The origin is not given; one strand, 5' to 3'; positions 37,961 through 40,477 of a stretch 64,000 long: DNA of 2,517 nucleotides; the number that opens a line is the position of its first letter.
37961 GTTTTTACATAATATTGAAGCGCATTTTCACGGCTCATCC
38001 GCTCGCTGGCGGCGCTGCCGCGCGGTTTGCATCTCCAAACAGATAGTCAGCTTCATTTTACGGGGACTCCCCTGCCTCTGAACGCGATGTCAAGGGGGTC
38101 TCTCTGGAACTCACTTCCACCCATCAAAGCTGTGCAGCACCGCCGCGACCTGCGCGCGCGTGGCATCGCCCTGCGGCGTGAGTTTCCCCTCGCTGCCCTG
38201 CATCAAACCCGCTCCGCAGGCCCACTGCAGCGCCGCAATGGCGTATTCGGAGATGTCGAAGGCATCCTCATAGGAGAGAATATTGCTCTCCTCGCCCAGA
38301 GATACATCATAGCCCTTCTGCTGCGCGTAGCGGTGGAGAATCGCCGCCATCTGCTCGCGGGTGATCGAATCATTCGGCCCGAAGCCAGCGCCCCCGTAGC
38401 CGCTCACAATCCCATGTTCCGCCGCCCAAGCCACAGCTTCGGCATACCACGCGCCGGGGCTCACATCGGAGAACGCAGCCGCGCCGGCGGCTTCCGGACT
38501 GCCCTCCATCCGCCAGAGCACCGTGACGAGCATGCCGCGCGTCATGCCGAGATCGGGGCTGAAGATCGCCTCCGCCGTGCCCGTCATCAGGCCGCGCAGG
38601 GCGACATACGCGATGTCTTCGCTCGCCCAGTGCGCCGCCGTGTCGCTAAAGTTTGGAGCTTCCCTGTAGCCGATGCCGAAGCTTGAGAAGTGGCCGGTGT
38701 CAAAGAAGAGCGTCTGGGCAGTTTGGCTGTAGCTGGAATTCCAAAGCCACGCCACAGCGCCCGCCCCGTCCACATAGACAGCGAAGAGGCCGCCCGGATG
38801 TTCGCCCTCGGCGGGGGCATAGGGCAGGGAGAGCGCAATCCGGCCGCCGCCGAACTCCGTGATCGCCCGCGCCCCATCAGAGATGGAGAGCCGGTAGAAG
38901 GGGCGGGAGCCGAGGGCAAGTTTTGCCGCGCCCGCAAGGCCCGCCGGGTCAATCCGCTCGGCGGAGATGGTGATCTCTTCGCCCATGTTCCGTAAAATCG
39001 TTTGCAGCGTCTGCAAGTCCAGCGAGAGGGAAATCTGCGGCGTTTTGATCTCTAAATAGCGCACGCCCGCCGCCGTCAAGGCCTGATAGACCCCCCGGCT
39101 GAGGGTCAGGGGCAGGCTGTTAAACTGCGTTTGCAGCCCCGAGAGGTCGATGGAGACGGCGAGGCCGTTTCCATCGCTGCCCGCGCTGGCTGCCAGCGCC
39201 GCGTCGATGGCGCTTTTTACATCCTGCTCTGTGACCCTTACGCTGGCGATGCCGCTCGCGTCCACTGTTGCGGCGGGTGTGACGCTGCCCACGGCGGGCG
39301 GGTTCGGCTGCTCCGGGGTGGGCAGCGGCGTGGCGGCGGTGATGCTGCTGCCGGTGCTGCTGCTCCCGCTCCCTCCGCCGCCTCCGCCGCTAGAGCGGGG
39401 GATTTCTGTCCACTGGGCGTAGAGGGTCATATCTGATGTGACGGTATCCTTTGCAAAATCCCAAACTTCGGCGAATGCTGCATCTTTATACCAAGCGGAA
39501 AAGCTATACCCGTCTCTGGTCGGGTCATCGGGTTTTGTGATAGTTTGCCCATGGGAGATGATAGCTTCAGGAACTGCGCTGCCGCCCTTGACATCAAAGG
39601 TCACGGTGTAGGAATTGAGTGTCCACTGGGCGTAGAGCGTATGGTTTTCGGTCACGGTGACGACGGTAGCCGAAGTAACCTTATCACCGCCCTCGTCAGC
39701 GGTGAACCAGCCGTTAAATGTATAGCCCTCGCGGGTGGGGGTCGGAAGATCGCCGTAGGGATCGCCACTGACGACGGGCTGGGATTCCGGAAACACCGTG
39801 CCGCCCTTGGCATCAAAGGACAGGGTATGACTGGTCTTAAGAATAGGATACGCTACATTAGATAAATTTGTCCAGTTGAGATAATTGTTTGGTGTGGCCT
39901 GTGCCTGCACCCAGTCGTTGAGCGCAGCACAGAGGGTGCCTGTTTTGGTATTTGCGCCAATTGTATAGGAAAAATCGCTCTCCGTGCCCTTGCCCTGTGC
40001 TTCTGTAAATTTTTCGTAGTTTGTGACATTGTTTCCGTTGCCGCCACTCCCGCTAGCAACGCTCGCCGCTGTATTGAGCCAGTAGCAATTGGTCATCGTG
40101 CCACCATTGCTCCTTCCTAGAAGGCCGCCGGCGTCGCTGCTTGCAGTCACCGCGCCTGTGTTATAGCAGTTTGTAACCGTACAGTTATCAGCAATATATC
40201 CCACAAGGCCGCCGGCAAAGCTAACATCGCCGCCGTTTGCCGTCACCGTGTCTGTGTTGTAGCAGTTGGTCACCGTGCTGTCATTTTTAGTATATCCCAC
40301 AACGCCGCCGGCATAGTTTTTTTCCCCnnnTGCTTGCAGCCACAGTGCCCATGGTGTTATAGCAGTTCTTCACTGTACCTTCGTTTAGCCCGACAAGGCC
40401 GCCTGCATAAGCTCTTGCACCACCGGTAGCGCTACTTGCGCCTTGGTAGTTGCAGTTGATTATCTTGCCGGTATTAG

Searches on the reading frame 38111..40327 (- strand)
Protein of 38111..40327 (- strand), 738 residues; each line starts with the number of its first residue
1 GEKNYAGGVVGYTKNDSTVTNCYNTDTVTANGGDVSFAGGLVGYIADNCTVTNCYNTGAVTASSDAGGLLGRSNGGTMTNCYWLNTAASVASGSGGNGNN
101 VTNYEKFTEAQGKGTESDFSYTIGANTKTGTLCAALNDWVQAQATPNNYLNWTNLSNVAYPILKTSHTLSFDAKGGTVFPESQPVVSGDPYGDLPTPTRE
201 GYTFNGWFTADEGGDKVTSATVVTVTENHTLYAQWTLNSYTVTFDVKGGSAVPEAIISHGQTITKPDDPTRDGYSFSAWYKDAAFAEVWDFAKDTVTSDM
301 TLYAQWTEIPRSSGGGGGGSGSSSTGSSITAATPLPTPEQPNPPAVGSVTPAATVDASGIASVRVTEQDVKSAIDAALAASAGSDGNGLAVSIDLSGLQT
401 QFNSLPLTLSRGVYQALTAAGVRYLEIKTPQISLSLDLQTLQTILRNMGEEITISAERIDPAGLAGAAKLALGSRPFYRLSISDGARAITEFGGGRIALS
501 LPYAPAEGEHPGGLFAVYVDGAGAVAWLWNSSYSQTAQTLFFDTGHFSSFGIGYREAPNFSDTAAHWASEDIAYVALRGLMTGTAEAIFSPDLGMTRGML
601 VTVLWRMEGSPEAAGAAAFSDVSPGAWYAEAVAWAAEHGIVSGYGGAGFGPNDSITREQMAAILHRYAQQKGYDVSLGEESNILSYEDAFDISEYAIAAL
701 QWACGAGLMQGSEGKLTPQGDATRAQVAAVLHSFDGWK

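Call 62: search_protein_families(library=pfam, proteins=[window:38111-40327:-], max_evalue=0.00001)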
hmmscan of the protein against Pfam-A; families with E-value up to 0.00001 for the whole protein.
window:38111-40327:- (738 aa): 3 families
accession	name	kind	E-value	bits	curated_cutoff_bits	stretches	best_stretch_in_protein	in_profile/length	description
PF09479.16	Flg_new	-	4e-39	133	27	2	240-305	1-65/65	Listeria-Bacteroides repeat domain (List_Bact_rpt)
PF00395.25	SLH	-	7.8e-29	99.8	20.8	1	619-661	2-44/44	S-layer homology domain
PF07581.17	Glug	-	1e-08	35.4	20.5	0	5-29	4-28/28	The GLUG motif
